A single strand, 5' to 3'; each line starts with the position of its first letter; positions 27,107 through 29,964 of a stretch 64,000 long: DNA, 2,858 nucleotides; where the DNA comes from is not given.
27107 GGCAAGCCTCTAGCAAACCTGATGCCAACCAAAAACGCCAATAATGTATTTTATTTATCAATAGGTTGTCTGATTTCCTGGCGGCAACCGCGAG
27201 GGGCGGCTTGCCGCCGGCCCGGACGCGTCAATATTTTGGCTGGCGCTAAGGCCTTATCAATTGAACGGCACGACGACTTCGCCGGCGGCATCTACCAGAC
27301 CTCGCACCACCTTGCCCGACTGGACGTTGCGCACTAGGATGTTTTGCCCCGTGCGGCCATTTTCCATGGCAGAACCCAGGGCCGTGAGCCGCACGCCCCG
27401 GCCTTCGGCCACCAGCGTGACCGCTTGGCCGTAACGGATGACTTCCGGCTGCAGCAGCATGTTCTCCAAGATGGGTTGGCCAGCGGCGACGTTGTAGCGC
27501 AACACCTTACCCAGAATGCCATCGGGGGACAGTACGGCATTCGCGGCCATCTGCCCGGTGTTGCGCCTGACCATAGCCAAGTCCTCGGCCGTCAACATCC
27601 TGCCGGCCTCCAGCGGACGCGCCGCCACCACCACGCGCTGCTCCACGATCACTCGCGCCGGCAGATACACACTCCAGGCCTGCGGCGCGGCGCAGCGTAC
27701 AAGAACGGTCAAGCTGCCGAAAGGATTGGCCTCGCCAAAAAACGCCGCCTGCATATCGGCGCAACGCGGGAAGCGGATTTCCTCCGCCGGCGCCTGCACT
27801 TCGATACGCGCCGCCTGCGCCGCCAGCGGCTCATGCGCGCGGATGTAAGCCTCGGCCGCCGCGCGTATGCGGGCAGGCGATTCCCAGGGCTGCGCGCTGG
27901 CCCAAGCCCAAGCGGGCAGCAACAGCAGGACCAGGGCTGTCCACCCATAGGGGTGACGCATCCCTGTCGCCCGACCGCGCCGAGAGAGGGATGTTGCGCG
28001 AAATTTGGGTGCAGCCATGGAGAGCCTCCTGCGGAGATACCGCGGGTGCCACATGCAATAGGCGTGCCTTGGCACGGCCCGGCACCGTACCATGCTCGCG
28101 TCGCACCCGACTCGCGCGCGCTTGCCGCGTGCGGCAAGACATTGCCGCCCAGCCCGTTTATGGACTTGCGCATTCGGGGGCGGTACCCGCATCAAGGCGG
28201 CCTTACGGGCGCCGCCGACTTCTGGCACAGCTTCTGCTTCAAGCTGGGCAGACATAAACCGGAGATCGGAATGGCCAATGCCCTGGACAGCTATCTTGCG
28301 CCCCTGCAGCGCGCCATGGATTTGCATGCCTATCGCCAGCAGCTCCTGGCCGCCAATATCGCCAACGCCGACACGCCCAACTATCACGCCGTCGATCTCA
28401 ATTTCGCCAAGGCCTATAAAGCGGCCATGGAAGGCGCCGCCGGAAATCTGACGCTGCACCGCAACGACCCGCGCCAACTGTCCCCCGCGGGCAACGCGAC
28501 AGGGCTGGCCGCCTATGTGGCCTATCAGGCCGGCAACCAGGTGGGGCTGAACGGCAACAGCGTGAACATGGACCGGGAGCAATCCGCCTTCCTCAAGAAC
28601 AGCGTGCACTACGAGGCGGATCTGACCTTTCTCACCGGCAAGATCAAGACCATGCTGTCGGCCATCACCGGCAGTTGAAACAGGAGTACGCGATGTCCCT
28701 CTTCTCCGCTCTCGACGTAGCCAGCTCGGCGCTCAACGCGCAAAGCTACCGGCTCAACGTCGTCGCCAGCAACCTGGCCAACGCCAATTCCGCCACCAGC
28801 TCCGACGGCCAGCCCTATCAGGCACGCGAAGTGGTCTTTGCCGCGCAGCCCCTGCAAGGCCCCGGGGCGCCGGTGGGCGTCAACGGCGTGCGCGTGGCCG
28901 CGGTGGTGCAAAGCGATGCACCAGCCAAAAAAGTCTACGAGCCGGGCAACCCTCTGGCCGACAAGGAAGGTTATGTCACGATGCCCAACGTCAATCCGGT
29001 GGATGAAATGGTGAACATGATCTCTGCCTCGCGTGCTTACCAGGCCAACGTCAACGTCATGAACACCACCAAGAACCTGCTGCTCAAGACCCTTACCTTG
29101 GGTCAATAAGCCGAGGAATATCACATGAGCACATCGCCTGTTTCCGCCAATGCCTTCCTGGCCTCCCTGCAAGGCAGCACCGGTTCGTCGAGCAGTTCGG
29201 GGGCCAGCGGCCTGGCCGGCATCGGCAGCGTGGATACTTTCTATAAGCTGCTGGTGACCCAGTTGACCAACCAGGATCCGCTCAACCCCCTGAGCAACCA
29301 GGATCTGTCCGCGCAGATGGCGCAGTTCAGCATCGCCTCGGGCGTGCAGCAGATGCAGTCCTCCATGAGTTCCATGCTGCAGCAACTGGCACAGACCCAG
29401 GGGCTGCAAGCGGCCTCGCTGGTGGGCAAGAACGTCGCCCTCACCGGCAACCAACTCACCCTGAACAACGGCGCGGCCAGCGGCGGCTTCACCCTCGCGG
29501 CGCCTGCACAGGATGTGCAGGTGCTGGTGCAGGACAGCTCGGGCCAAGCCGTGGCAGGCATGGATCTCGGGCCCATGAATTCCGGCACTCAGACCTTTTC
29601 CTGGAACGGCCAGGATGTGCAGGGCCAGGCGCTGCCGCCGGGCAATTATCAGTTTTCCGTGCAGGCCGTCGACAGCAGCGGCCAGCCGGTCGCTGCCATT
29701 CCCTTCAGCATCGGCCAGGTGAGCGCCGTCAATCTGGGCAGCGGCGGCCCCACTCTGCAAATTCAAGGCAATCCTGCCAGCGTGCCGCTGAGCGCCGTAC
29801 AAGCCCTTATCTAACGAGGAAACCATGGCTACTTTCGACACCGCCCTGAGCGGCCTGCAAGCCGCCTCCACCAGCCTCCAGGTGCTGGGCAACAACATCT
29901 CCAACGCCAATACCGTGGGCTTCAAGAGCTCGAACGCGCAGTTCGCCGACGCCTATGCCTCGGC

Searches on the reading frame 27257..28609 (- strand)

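Call 68: search_protein_families(library=pfam, proteins=[window:27257-28609:-], max_evalue=0.001)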
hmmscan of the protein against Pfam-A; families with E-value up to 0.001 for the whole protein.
window:27257-28609:- (450 aa): 3 families
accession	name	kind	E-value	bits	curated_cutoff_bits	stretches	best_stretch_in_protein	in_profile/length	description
PF13144.11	ChapFlgA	-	1.7e-32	112.5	23.8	1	325-447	2-122/122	Chaperone for flagella basal body P-ring formation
PF08666.17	SAF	-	1.6e-13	51.4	21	1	325-385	2-62/63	SAF domain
PF17656.6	ChapFlgA_N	-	4.1e-13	49.9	27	1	248-322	1-77/77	FlgA N-terminal domain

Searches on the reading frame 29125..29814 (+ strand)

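Call 68: search_protein_families(library=pfam, proteins=[window:29125-29814:+], max_evalue=0.001)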
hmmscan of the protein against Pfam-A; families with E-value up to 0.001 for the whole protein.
window:29125-29814:+ (229 aa): 3 families
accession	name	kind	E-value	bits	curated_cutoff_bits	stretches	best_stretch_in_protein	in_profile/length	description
PF13860.13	FlgD_ig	-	5e-20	71.7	27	1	108-183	1-77/79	FlgD Ig-like domain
PF03963.19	FlgD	-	1.8e-16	60.5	27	1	17-83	11-75/75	Flagellar hook capping protein - N-terminal region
PF13861.12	FLgD_tudor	-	1.1e-10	41.9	26.9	1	92-226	2-58/58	FlgD Tudor-like domain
